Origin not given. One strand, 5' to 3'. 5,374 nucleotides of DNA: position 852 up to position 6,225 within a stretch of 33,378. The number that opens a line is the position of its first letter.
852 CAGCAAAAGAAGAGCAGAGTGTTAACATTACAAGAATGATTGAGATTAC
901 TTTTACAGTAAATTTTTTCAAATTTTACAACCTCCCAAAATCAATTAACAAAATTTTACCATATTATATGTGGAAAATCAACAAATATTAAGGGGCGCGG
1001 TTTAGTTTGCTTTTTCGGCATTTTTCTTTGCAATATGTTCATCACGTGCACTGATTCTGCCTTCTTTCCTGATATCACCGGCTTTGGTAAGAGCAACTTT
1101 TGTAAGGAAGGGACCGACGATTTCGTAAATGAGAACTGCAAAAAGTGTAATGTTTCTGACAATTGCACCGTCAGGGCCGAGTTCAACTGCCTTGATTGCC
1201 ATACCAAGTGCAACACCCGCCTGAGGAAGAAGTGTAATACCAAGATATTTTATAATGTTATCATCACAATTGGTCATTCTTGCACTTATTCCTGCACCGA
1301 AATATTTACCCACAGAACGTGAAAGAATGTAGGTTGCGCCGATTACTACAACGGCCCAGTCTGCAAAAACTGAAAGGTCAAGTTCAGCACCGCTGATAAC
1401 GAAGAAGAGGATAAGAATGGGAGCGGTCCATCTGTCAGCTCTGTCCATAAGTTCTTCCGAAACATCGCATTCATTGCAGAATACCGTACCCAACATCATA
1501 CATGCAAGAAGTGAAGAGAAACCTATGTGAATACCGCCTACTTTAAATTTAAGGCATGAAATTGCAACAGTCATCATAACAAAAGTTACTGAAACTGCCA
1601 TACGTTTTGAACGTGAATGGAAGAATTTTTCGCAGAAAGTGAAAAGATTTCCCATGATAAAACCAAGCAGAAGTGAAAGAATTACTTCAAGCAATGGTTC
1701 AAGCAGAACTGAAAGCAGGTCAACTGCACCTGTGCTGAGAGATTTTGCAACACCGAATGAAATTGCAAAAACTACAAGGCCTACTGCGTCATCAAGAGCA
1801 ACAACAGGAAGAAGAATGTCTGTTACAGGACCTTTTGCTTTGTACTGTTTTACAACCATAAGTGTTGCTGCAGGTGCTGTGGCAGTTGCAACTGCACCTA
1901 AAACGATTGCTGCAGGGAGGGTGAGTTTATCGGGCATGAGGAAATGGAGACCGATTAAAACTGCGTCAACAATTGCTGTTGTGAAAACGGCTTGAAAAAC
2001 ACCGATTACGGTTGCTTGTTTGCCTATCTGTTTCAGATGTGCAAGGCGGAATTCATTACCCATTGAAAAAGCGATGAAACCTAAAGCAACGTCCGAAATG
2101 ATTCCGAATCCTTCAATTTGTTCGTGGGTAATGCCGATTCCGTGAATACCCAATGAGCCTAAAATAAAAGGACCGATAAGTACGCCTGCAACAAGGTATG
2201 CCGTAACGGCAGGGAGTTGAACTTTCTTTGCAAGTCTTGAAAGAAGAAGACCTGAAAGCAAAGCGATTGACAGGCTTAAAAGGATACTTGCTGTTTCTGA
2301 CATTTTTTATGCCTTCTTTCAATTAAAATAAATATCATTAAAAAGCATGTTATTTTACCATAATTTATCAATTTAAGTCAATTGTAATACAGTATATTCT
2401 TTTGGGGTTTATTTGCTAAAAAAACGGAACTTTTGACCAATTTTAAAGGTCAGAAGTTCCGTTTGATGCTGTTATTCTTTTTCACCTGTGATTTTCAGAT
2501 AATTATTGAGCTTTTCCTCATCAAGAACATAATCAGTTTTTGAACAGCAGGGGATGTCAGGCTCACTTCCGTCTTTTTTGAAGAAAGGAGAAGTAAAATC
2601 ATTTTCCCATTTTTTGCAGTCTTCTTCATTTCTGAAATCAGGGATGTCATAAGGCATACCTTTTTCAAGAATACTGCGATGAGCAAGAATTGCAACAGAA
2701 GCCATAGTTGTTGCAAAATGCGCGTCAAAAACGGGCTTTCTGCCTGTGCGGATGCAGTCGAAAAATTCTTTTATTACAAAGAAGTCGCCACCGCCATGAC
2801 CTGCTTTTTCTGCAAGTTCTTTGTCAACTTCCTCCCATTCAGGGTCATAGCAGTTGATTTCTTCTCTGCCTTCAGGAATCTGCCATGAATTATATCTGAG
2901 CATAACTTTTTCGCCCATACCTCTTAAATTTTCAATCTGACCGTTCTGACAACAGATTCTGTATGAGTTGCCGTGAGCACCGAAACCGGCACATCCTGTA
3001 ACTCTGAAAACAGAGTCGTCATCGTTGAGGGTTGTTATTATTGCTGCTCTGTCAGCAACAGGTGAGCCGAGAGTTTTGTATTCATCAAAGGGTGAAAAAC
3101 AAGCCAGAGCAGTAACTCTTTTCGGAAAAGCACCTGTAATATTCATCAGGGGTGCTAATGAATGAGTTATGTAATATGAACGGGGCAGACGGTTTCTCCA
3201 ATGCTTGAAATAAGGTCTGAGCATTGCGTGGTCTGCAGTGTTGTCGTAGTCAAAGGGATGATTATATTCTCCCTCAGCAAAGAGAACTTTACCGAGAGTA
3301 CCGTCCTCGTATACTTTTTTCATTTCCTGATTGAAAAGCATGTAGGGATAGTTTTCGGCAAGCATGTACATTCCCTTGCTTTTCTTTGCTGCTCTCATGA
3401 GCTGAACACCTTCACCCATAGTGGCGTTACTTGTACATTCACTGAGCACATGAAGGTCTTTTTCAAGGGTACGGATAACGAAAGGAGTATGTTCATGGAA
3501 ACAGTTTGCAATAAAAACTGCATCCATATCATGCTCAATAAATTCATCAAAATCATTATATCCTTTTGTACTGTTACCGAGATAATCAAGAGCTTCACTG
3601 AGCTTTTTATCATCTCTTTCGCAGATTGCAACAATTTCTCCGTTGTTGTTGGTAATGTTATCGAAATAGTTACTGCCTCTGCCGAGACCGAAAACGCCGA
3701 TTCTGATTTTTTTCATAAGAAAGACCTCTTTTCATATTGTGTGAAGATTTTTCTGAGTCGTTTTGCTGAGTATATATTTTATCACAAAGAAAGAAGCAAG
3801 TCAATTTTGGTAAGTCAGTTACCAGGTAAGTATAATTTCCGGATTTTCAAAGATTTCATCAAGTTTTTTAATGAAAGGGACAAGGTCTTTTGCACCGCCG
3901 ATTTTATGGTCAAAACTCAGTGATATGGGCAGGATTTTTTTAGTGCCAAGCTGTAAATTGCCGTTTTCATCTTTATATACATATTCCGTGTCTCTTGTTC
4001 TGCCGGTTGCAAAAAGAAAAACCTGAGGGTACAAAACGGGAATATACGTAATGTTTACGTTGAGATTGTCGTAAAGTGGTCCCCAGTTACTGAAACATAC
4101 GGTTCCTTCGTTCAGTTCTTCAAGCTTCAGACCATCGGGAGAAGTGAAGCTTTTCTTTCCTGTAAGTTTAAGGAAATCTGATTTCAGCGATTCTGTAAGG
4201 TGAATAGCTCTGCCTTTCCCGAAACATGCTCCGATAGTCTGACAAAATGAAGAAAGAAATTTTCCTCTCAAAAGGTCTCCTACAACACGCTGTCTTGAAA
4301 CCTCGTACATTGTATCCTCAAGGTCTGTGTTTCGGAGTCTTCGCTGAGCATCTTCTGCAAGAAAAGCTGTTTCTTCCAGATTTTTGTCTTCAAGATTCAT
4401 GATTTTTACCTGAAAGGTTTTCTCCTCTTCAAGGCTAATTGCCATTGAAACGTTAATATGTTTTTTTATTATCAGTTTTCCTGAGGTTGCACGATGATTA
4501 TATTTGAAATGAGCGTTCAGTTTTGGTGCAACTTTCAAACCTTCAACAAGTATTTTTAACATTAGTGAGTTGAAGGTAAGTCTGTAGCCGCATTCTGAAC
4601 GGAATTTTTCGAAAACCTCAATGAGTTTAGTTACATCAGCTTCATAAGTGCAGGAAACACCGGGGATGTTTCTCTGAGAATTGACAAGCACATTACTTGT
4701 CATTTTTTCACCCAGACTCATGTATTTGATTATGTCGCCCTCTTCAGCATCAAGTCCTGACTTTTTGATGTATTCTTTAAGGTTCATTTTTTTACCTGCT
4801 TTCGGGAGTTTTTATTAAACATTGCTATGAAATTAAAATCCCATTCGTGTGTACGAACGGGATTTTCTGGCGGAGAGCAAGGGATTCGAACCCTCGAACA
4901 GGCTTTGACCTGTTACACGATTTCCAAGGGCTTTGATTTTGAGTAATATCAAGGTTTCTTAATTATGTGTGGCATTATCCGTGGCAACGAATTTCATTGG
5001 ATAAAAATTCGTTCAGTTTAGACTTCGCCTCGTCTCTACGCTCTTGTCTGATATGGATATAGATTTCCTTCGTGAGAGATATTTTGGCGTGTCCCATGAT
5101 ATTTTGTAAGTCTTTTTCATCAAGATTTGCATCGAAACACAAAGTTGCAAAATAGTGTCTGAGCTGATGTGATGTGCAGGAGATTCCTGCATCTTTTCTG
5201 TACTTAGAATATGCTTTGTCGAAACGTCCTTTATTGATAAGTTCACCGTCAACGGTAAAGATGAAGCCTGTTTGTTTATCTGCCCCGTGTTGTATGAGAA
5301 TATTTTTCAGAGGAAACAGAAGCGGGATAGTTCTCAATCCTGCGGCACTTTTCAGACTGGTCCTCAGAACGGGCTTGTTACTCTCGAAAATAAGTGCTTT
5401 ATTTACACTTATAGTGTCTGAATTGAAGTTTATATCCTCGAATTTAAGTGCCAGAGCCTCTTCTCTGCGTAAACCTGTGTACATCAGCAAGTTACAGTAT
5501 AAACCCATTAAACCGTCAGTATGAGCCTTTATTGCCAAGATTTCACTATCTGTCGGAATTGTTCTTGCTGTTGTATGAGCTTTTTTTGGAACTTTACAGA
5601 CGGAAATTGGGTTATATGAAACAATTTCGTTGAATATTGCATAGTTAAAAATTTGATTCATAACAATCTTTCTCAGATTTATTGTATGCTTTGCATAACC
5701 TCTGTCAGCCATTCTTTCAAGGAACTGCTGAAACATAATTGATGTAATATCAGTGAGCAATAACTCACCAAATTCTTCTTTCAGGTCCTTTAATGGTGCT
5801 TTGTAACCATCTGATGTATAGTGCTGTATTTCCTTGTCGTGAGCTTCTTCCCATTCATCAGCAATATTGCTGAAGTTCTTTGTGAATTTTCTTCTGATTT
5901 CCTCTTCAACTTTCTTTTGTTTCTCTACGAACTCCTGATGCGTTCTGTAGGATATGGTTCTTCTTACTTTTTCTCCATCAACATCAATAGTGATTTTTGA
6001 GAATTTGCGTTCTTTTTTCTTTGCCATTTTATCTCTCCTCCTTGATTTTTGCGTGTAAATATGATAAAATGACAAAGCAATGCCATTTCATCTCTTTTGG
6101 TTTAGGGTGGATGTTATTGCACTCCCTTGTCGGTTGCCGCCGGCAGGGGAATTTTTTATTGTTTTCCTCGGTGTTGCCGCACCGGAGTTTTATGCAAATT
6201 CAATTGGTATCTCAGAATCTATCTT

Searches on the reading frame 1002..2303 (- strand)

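Call 53: search_protein_families(library=pfam, proteins=[window:1002-2303:-], max_evalue=0.001)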
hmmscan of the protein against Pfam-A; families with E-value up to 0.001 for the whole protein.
window:1002-2303:- (433 aa): 1 family
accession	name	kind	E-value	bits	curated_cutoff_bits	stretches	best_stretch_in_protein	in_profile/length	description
PF00999.27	Na_H_Exchanger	-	1.5e-32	113.4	26.2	1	13-405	3-373/375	Sodium/hydrogen exchanger, transmembrane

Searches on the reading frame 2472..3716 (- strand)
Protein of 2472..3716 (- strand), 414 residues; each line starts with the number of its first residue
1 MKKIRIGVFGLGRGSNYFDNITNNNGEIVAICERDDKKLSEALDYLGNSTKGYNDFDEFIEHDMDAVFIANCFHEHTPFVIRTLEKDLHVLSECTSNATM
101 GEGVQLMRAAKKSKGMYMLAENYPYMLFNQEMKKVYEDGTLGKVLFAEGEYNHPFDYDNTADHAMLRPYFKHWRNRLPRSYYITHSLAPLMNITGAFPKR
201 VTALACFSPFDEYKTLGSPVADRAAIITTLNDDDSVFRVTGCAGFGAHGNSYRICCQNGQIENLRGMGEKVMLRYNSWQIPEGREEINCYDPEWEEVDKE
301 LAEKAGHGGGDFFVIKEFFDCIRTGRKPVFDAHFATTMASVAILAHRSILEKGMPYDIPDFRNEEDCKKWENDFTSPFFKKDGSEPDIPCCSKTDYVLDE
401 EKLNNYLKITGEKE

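Call 53: search_protein_families(library=pfam, proteins=[window:2472-3716:-], max_evalue=0.001)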
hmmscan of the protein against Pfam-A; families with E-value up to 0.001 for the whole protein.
window:2472-3716:- (414 aa): 1 family
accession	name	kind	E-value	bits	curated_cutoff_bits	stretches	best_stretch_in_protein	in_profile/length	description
PF01408.29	GFO_IDH_MocA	-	1.9e-08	35.4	24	1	4-119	1-118/120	Oxidoreductase family, NAD-binding Rossmann fold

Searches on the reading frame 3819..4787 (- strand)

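Call 53: search_protein_families(library=pfam, proteins=[window:3819-4787:-], max_evalue=0.001)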
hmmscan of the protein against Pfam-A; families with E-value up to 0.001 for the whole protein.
window:3819-4787:- (322 aa): 1 family
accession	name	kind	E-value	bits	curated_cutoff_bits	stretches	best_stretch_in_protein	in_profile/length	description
PF00198.28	2-oxoacid_dh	-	1.2e-25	90.8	23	2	28-157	14-141/232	2-oxoacid dehydrogenases acyltransferase (catalytic domain)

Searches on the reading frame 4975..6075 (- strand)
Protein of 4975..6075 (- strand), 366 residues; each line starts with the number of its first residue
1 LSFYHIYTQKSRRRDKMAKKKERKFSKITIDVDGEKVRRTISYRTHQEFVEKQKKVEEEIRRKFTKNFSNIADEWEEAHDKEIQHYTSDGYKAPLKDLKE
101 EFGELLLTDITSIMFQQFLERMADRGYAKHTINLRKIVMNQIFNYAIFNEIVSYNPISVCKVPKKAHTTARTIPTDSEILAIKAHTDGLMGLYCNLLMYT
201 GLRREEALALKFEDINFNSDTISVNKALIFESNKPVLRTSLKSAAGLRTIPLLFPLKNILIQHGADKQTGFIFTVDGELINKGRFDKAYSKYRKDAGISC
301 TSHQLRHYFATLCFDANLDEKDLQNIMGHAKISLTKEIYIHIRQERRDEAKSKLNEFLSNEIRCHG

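Call 53: search_protein_families(library=pfam, proteins=[window:4975-6075:-], max_evalue=0.001)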
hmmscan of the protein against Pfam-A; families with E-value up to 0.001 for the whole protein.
window:4975-6075:- (366 aa): 6 families
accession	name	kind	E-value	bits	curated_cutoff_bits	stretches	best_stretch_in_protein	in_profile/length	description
PF00589.27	Phage_integrase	-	5.7e-20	72.2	27.1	1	193-345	27-171/172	Phage integrase family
PF22022.2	Phage_int_M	-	3.2e-07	30.9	27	1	68-158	1-91/96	Phage integrase central domain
PF13102.12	Phage_int_SAM_5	-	2.4e-05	25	22.3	1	67-157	1-93/98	Phage integrase SAM-like domain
PF24624.1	Int_N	-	0.00016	22.7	27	0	67-158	4-94/100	Phage integrase, N-terminal domain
PF02899.23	Phage_int_SAM_1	-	0.00067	20.3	22.3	0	80-147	11-80/83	Phage integrase, N-terminal SAM-like domain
PF14659.12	Phage_int_SAM_3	-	0.00089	19.9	22.6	0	68-122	2-57/58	Phage integrase, N-terminal SAM-like domain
